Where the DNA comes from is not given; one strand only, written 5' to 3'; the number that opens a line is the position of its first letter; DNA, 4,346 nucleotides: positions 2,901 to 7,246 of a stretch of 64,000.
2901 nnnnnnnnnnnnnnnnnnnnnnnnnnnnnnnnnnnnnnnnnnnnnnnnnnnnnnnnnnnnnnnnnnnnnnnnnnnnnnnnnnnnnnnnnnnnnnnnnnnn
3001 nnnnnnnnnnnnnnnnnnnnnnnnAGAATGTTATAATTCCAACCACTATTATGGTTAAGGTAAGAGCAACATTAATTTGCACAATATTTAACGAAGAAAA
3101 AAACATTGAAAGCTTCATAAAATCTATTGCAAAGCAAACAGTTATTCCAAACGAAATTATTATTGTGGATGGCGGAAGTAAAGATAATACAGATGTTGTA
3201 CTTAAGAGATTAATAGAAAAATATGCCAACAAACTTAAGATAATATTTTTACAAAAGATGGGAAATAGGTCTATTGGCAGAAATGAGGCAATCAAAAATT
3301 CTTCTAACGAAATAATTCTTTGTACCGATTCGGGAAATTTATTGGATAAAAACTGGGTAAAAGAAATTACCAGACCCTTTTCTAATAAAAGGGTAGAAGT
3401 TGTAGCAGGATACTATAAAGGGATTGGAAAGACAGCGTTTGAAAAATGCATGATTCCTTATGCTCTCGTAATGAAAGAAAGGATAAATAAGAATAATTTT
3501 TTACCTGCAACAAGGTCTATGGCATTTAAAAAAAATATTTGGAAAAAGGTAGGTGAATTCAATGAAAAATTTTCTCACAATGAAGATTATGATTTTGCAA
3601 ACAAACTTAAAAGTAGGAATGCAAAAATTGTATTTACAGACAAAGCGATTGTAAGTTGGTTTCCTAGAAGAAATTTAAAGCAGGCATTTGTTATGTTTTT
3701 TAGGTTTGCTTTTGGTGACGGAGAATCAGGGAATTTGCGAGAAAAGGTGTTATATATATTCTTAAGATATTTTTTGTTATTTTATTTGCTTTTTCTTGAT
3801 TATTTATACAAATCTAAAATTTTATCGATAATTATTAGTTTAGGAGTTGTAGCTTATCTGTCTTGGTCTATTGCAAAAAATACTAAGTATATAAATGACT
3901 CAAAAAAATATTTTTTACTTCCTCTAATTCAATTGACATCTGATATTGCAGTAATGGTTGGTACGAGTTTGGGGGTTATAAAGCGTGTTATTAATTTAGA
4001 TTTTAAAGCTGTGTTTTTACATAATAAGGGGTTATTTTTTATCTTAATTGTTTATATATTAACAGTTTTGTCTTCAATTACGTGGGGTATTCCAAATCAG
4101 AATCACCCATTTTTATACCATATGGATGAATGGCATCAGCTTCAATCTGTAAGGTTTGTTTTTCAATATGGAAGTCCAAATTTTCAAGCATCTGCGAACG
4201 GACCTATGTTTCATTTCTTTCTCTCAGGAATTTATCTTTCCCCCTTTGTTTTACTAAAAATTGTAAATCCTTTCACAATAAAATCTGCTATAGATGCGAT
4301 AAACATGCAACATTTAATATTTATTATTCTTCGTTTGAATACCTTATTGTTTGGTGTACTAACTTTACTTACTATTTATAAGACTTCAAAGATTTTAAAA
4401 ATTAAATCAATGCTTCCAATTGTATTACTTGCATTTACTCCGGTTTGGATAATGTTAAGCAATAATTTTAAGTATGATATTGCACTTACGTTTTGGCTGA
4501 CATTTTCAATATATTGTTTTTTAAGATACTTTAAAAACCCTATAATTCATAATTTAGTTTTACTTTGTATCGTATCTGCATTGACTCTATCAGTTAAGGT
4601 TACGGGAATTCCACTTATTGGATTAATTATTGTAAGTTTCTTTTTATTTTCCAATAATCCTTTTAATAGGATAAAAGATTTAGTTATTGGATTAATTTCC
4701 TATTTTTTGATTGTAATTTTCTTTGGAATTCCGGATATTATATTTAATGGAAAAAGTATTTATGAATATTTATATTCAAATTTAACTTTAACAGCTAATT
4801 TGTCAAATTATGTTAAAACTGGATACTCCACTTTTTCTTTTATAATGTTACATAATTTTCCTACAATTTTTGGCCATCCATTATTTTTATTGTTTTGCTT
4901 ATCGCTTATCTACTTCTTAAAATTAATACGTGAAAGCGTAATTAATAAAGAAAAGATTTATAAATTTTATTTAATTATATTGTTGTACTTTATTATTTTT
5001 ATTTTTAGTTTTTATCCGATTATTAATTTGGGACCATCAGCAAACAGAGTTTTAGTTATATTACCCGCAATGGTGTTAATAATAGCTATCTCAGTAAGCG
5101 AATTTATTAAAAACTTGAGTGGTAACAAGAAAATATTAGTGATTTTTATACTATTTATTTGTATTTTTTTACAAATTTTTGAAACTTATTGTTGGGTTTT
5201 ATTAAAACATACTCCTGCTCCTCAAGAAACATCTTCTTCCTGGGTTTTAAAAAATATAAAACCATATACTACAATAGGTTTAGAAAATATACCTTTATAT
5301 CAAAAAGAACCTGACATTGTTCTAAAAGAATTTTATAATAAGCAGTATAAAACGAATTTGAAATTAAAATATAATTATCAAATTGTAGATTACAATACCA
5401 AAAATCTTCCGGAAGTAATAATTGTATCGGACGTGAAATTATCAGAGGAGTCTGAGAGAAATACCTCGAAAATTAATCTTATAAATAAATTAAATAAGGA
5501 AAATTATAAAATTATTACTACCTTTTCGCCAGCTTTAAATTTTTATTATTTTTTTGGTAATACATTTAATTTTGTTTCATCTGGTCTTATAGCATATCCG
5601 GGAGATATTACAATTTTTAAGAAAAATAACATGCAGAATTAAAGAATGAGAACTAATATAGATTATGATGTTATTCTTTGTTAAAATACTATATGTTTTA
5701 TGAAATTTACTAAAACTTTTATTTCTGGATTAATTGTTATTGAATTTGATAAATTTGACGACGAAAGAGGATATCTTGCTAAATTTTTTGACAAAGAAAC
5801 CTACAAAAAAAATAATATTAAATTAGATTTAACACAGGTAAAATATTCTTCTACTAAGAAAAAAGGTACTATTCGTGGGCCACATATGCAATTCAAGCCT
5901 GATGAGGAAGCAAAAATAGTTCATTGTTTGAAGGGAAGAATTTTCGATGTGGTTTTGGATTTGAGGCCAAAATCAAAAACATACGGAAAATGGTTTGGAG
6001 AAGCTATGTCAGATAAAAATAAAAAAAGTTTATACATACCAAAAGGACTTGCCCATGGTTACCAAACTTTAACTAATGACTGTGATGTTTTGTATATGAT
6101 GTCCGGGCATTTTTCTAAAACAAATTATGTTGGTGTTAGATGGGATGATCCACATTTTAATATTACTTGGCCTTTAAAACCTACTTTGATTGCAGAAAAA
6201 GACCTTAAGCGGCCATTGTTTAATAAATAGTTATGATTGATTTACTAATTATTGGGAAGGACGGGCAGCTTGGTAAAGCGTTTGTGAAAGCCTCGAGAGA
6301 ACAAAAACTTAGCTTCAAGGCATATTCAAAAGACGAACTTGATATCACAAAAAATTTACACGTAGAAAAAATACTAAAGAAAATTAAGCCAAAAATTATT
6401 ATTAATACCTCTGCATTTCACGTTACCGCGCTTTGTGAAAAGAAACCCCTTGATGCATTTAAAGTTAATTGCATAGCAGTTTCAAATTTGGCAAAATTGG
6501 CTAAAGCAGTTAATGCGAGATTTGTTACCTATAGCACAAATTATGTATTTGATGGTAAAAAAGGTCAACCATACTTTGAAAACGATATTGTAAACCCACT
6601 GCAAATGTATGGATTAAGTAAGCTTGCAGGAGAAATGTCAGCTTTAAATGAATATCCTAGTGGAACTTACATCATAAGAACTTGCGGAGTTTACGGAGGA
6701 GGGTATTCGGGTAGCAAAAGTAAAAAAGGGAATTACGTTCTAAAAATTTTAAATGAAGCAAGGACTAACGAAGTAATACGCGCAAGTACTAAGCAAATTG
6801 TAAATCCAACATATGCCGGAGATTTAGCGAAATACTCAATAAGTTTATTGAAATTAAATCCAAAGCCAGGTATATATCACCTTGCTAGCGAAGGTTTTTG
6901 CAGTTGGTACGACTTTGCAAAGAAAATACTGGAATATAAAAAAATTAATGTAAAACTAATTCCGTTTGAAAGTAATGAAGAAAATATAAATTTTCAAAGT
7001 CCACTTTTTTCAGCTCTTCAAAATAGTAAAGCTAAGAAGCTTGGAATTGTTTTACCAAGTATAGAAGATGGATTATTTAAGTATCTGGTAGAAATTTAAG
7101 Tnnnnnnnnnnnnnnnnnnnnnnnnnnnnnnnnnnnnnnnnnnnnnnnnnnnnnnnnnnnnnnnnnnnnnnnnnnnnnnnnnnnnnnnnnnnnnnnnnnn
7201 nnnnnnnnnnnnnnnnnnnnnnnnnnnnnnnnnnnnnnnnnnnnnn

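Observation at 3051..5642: Single-polypeptide fusion of a GT2 lipid-sugar synthase-like domain to a PMT/ArnT-like GT-C transferase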

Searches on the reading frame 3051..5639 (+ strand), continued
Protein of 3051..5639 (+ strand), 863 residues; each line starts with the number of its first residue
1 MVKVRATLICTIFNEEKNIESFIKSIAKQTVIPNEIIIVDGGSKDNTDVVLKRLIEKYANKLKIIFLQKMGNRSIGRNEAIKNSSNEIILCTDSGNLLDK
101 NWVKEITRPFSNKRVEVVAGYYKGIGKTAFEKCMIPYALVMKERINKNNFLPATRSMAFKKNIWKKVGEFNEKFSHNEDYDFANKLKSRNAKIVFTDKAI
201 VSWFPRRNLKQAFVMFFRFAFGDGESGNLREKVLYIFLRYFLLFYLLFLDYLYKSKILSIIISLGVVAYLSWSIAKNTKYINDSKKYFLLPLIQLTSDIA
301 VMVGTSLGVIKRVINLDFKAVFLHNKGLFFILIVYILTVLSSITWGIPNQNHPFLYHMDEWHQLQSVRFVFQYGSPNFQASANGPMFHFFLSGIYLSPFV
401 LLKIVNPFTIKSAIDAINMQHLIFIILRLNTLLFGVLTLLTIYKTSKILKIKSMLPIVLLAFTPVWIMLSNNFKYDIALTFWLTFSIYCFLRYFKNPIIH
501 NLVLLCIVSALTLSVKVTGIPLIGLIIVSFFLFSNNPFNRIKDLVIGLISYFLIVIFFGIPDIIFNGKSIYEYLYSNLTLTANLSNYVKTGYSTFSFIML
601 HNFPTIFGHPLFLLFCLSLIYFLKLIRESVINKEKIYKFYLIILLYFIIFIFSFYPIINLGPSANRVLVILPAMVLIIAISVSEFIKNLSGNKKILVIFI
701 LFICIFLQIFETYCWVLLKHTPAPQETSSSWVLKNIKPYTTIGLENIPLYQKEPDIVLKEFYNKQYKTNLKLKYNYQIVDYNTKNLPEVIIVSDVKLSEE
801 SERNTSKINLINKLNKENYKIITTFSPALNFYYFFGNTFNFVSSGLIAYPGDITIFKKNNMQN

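Call 56: search_protein_families(library=ncbifam, proteins=[L005:12582-14837:+, L061:4939-5880:+], max_evalue=0.001)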
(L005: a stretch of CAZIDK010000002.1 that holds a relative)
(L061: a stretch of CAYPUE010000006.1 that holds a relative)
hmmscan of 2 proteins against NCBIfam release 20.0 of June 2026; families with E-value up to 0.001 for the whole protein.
L005:12582-14837:+ (752 aa): 7 families
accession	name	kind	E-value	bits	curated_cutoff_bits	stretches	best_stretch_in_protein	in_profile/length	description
NF007986.1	PRK10714.1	equivalog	3e-13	49.5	529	1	3-272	4-263/316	undecaprenyl-phosphate 4-deoxy-4-formamido-L-arabinose transferase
NF047588.1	GlcsyltransPgfSStrep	equivalog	3.3e-13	49.5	500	1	7-220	3-206/308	glycosyltransferase PgfS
TIGR04182.1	glyco_TIGR04182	equivalog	1.4e-12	47.6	325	1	7-218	2-199/293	S-layer glycoprotein N-glycosyltransferase AglJ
NF058614.1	PPMAGASynPpgS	equivalog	4.4e-11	42.6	370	1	8-218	3-205/226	polyprenyl-phospho-N-acetylgalactosaminyl synthase PpgS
TIGR01556.1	rhamnosyltran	subfamily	3.5e-05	23.1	200.55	1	16-112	6-94/281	rhamnosyltransferase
TIGR03469.1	HpnB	hypoth_equivalog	0.00012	21.2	379.25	1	3-119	42-167/386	hopene-associated glycosyltransferase HpnB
NF045692.1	OglycostaseCruG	equivalog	0.00026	20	600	1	5-120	41-160/386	2'-O-glycosyltransferase CruG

L061:4939-5880:+ (314 aa): 20 families
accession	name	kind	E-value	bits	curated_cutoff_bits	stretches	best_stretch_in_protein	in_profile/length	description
TIGR04283.1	glyco_like_mftF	equivalog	1.8e-19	70.2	182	1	3-193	1-178/221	TIGR04283 family arsenosugar biosynthesis glycosyltransferase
TIGR03937.1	PgaC_IcaA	equivalog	1.6e-18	66.9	422.3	1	2-119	46-162/407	poly-beta-1,6-N-acetyl-D-glucosamine synthase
NF041875.1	EPS_EpsD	equivalog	1.3e-15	57.7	370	1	10-202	8-207/325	exopolysaccharide biosynthesis glycosyltransferase EpsD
NF047683.1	TeichurnBiosyTuaG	equivalog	4.4e-12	46.2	400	1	2-93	7-96/252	teichuronic acid biosynthesis protein TuaG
NF038302.1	EPS_HpsE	equivalog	1.7e-11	43.7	300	1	10-132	10-132/307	hormogonium polysaccharide biosynthesis glycosyltransferase HpsE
NF007482.0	PRK10073.1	equivalog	7e-11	41.7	423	1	2-116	7-118/334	glycosyltransferase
NF010496.0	PRK13915.1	equivalog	8.1e-11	41.5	262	1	2-122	32-157/307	glucosyl-3-phosphoglycerate synthase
TIGR03965.1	mycofact_glyco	equivalog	4.4e-10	39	280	1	5-223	78-302/467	mycofactocin biosynthesis glycosyltransferase MftF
NF038299.1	EPS_HpsN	equivalog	1e-09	37.8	425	1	2-121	2-120/317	hormogonium polysaccharide biosynthesis glycosyltransferase HpsN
NF053739.1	GlytfEpsEBac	equivalog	3.4e-09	36.1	450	1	2-92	2-91/265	glycosyltransferase EpsE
TIGR04242.1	nodulat_NodC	equivalog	1.1e-07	31.2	550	1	9-125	56-173/395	chitooligosaccharide synthase NodC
TIGR03111.1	glyc2_xrt_Gpos1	hypoth_equivalog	1.6e-07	30.5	363.95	1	2-137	50-185/439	TIGR03111 family XrtG-associated glycosyltransferase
NF041394.1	GtaseAglG_Halo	equivalog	1.7e-07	30.8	440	1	1-207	1-213/304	glucosyl-dolichyl phosphate glucuronosyltransferase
TIGR03472.1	HpnI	equivalog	1.7e-07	30.4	310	1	10-193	50-244/373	bacteriohopanetetrol glucosamine biosynthesis glycosyltransferase HpnI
NF047588.1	GlcsyltransPgfSStrep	equivalog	5.6e-07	29.1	500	1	1-126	1-127/308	glycosyltransferase PgfS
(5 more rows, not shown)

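Call 65: search_protein_families(library=pfam, proteins=[L061:7552-7950:+], max_evalue=1)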
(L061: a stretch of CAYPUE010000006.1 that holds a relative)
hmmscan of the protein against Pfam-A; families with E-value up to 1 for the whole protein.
L061:7552-7950:+ (133 aa): 0 families

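Call 82: find_encoding_contigs(protein=window:3051-5639:+, flank=3000, max_places=3)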
Protein window:3051-5639:+ (863 aa): no gene with exactly this product is on record in the collection.

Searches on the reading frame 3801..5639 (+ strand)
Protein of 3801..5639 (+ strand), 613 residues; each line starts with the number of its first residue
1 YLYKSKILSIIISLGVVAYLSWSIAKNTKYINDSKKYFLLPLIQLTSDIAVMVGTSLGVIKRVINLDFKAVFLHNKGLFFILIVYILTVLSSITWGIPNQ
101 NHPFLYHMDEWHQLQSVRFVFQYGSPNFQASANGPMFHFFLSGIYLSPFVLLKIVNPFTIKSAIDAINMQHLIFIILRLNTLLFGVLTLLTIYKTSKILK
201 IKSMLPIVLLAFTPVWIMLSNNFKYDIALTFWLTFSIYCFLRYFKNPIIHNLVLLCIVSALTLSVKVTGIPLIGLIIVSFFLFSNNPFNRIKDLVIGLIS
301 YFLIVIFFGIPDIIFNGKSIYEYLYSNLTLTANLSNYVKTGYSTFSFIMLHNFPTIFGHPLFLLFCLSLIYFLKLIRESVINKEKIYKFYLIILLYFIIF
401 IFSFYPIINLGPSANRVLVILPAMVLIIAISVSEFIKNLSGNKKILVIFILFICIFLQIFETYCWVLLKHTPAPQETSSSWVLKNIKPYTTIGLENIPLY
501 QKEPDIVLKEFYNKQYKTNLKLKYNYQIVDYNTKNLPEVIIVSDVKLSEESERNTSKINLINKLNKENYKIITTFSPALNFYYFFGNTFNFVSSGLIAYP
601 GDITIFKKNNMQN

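Call 7: search_solved_structures(query=window:3801-5639:+, max_evalue=1, show_alignments=2)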
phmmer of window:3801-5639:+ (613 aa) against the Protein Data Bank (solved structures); distinct sequences matched with E-value up to 1: 0.

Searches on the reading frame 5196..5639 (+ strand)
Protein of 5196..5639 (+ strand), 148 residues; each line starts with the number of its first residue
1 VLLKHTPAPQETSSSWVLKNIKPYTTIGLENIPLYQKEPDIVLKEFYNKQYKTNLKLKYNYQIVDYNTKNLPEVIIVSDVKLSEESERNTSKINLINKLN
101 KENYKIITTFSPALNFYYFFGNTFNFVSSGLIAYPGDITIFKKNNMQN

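Call 80: predict_structure(alignment_id=A4)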
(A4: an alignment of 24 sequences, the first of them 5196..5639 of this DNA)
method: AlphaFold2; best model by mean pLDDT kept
length: 148 residues; sequences in the alignment: 24
mean_pLDDT: 85.2   pTM: 0.82
mean pLDDT of the five models: 85.2, 84.7, 84.5, 81.6, 79.6
residues with pLDDT >= 90: 71; 70-90: 61; 50-70: 13; < 50: 3
segments of 3 or more residues with pLDDT < 50: none
pLDDT, mean of each block of 10 residues (from residue 1): 73 94 93 69 85 86 92 94 87 93 95 75 79 84 76
secondary structure, 60 per line:
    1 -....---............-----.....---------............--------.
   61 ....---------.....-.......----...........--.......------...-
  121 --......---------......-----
elements in order: H2-5 H9-20 E26-30 H40-51 E60-64 E74-78 H80-86 H91-101 E104-110 H123-128 E138-143

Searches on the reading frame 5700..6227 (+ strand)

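Call 3: search_protein_families(library=pfam, proteins=[window:5700-6227:+], max_evalue=0.1)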
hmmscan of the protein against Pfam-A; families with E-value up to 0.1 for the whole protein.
window:5700-6227:+ (176 aa): 3 families
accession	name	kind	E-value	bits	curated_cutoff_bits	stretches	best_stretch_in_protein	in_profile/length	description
PF00908.23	dTDP_sugar_isom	-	3.4e-54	183.5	27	1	6-175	2-167/168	dTDP-4-dehydrorhamnose 3,5-epimerase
PF05523.17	FdtA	-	5.4e-07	29.9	23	1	13-144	5-120/131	WxcM-like, C-terminal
PF17528.7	HdcB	-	0.037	14.3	30.4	1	34-94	60-121/174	Histidine decarboxylase maturation protein HdcB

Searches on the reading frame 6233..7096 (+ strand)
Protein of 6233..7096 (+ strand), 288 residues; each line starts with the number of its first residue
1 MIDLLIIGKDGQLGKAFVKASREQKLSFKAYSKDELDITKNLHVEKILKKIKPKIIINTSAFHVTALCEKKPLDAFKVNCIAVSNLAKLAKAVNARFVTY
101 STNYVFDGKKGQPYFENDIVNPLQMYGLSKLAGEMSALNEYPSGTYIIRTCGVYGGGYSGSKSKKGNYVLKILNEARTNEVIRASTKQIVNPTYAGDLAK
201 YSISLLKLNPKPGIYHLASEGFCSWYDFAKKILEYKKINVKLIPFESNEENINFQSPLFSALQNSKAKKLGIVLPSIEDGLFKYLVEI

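Call 3: search_protein_families(library=pfam, proteins=[window:6233-7096:+], max_evalue=0.1)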
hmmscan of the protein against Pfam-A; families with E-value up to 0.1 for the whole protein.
window:6233-7096:+ (288 aa): 6 families
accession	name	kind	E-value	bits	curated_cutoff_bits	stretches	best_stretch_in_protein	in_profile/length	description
PF04321.23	RmlD_sub_bind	-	3e-66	223.9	27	1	4-285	3-282/287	RmlD substrate binding domain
PF01370.27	Epimerase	-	1.4e-18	67.7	20.9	1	5-217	2-239/240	NAD dependent epimerase/dehydratase family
PF16363.11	GDP_Man_Dehyd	-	6.3e-11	42.7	27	1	35-162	58-188/332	GDP-mannose 4,6 dehydratase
PF02719.21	Polysacc_synt_2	-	9.1e-07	28.8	20.2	1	36-137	61-149/293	Polysaccharide biosynthesis protein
PF07993.18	NAD_binding_4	-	0.016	14.8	20.1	1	74-161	107-215/258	Male sterility protein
PF06925.17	MGDG_synth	-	0.071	13.6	25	0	13-64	52-103/169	Monogalactosyldiacylglycerol (MGDG) synthase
